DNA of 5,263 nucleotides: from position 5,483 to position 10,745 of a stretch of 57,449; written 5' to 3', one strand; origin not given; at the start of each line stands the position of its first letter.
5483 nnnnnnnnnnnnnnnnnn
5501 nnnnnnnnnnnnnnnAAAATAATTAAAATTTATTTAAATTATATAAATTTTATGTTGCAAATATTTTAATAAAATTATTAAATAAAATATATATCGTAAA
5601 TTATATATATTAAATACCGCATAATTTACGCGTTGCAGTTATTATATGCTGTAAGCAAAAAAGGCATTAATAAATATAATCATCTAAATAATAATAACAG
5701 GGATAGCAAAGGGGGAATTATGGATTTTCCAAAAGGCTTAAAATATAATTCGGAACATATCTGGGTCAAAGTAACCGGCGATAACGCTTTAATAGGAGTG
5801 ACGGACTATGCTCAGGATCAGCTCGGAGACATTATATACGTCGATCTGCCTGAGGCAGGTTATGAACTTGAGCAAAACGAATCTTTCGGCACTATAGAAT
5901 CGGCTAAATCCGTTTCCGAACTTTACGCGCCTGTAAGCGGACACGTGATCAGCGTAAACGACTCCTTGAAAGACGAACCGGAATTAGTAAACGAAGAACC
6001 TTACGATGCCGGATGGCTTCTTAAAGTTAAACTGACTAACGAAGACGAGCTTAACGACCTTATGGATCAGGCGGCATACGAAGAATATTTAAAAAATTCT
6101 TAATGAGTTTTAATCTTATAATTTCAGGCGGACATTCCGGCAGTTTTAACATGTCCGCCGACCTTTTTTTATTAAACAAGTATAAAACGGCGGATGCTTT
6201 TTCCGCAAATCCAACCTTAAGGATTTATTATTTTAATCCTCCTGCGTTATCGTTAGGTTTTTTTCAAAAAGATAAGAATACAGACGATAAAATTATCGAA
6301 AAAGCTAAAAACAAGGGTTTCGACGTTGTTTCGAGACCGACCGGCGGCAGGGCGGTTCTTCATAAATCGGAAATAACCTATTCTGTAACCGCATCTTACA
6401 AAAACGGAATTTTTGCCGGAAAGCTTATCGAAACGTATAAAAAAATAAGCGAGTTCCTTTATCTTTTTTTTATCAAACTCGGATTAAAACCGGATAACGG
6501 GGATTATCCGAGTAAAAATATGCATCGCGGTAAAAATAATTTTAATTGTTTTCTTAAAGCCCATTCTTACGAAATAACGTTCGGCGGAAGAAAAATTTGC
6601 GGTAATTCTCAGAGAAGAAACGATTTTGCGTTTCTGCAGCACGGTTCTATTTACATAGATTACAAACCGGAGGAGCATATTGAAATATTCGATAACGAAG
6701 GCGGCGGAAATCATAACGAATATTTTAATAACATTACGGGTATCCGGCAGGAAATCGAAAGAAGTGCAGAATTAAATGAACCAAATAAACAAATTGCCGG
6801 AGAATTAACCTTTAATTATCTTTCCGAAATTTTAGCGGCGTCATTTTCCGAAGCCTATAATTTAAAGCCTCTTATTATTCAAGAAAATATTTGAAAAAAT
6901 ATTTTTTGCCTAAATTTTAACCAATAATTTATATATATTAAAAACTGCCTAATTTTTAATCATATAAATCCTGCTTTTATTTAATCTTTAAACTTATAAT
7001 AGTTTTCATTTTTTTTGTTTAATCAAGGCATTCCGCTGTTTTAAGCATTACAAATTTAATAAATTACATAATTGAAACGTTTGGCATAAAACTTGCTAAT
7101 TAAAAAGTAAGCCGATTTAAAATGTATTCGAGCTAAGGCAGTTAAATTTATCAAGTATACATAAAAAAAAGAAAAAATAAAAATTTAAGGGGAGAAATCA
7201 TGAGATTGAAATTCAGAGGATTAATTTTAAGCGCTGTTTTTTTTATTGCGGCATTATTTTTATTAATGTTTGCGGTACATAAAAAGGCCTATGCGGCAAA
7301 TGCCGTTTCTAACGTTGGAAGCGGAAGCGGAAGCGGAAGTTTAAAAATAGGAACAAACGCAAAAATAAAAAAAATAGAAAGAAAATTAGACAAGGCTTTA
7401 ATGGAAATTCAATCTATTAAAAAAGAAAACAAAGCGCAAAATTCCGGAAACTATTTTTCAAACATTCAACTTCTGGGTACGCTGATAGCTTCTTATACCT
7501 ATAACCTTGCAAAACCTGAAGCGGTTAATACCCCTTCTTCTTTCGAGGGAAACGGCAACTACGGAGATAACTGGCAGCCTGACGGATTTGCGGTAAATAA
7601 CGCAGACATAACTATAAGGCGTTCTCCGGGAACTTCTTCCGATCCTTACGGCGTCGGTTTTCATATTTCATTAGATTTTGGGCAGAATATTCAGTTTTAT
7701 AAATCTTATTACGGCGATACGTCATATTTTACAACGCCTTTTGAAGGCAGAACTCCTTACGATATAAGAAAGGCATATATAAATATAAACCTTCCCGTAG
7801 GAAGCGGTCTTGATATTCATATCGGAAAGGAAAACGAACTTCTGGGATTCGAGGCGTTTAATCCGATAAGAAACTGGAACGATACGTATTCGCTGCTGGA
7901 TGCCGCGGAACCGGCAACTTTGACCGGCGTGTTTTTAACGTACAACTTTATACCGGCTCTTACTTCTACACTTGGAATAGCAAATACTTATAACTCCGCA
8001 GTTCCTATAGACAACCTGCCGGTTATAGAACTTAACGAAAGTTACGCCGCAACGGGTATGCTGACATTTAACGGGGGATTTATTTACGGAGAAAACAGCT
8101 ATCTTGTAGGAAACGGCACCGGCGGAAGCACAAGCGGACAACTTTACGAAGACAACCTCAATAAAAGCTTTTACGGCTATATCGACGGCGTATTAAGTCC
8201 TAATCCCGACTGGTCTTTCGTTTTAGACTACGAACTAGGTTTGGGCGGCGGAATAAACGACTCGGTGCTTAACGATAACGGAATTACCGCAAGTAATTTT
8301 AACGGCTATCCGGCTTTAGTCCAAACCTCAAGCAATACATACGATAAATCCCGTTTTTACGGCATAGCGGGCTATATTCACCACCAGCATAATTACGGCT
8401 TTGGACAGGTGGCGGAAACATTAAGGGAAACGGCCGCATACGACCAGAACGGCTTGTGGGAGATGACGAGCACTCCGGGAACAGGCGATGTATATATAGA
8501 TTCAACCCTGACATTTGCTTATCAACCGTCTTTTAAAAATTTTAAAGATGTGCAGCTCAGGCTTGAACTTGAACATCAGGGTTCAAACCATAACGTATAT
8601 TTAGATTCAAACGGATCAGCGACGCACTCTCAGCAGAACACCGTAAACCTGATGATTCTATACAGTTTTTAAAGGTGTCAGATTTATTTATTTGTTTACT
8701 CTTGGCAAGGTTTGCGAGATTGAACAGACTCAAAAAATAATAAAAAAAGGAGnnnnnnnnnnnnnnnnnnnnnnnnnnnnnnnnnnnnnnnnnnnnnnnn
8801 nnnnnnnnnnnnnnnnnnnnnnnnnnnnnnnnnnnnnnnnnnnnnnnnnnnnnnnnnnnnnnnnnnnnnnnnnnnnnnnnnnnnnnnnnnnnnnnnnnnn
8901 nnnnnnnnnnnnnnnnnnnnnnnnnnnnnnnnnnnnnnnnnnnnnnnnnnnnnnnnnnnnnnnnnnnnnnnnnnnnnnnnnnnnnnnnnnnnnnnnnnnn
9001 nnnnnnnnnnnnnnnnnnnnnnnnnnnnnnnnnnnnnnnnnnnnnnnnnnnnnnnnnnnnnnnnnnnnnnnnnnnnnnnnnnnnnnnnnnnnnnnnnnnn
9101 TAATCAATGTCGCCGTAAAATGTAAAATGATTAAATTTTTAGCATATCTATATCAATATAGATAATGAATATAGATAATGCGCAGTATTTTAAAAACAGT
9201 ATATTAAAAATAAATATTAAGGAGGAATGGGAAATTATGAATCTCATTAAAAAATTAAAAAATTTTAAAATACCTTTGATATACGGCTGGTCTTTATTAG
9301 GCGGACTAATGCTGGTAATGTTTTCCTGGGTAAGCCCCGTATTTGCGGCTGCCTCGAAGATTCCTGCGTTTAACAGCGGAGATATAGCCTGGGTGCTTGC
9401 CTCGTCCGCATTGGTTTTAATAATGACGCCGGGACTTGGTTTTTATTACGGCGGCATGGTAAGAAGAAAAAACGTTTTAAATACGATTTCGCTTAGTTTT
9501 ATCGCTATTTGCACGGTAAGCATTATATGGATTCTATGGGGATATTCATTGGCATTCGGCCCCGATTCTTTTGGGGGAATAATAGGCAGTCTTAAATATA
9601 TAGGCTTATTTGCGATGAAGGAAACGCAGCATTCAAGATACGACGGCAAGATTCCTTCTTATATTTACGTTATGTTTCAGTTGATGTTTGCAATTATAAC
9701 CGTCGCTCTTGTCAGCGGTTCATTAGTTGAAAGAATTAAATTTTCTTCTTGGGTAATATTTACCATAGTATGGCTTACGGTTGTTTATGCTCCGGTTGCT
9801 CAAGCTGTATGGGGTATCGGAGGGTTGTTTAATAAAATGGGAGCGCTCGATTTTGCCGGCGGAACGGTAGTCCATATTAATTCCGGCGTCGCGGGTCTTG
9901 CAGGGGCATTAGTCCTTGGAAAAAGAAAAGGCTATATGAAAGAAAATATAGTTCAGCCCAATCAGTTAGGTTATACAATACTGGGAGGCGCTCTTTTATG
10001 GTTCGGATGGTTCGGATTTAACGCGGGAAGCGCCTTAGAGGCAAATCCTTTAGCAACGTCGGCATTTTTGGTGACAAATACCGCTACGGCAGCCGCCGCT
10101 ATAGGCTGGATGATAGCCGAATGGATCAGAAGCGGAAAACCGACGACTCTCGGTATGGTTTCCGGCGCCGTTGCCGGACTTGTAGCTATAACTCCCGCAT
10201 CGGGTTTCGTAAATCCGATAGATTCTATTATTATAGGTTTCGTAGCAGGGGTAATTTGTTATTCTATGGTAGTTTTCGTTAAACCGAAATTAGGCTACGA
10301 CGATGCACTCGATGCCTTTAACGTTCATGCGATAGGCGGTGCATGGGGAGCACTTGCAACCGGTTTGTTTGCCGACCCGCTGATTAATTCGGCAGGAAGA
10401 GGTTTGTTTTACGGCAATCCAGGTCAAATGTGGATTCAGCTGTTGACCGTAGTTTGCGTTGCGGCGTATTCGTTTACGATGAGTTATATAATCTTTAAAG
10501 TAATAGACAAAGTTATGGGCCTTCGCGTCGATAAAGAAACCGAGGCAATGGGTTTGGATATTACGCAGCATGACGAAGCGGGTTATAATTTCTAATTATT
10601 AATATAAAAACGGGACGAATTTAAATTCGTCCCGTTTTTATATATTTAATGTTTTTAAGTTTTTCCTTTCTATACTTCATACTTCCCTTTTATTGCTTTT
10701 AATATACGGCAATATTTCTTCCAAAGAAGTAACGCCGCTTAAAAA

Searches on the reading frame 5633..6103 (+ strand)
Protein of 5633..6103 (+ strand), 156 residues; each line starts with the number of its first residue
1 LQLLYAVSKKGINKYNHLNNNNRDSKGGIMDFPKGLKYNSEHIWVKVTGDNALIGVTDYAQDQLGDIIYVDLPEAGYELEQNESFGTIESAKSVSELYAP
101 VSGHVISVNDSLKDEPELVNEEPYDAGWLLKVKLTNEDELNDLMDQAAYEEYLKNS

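Call 77: search_protein_families(library=pfam, max_evalue=0.01, proteins=[window:5633-6103:+])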
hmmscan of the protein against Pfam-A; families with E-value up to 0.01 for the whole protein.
window:5633-6103:+ (156 aa): 1 family
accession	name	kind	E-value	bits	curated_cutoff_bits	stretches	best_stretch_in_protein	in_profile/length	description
PF01597.25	GCV_H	-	1.5e-45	154.5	22.2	1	36-155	1-121/122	Glycine cleavage H-protein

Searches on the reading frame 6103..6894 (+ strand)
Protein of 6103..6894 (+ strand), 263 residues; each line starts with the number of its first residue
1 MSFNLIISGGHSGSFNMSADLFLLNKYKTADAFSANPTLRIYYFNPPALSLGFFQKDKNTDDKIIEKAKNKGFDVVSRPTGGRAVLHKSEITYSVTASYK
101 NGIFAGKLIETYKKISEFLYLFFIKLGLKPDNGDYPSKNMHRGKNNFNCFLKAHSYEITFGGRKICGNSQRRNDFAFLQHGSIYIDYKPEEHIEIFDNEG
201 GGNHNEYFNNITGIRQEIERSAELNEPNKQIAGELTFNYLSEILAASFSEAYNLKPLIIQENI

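Call 45: search_protein_families(library=pfam, max_evalue=0.000001, proteins=[window:6103-6894:+])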
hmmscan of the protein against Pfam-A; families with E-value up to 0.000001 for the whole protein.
window:6103-6894:+ (263 aa): 2 families
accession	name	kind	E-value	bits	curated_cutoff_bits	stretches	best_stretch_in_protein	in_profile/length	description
PF21948.1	LplA-B_cat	-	7.2e-21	75.5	27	1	14-226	3-190/200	Lipoyl protein ligase A/B catalytic domain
PF03099.24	BPL_LplA_LipB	-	4.4e-15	56.2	21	1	62-186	15-131/133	Biotin/lipoate A/B protein ligase family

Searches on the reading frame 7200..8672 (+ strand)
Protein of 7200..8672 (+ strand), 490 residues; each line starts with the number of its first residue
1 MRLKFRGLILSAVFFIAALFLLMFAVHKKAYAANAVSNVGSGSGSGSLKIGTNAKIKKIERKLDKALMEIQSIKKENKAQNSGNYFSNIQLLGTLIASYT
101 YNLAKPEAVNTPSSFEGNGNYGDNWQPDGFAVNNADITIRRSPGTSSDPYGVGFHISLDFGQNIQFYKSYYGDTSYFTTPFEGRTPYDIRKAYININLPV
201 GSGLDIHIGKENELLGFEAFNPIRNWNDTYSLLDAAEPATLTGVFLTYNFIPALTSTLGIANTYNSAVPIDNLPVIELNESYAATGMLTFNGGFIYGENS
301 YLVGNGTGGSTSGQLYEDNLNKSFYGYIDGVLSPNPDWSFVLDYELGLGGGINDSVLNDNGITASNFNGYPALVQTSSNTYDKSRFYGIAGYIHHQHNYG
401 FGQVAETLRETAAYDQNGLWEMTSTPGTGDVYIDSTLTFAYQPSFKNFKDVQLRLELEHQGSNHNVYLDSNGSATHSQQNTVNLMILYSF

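Call 45: search_protein_families(library=pfam, max_evalue=0.000001, proteins=[window:7200-8672:+])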
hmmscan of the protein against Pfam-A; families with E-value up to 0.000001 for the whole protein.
window:7200-8672:+ (490 aa): 1 family
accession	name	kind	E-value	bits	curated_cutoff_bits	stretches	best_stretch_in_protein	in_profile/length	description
PF07642.17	BBP2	-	2.5e-21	76.8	26.2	1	89-490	2-339/339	Putative beta-barrel porin-2, OmpL-like. bbp2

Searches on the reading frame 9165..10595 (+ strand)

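Call 45: search_protein_families(library=pfam, max_evalue=0.000001, proteins=[window:9165-10595:+])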
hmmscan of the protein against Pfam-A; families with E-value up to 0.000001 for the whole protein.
window:9165-10595:+ (476 aa): 1 family
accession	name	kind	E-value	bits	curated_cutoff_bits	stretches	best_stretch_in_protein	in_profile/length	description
PF00909.26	Ammonium_transp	-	4.4e-134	447.6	23.2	1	75-474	1-399/399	Ammonium Transporter Family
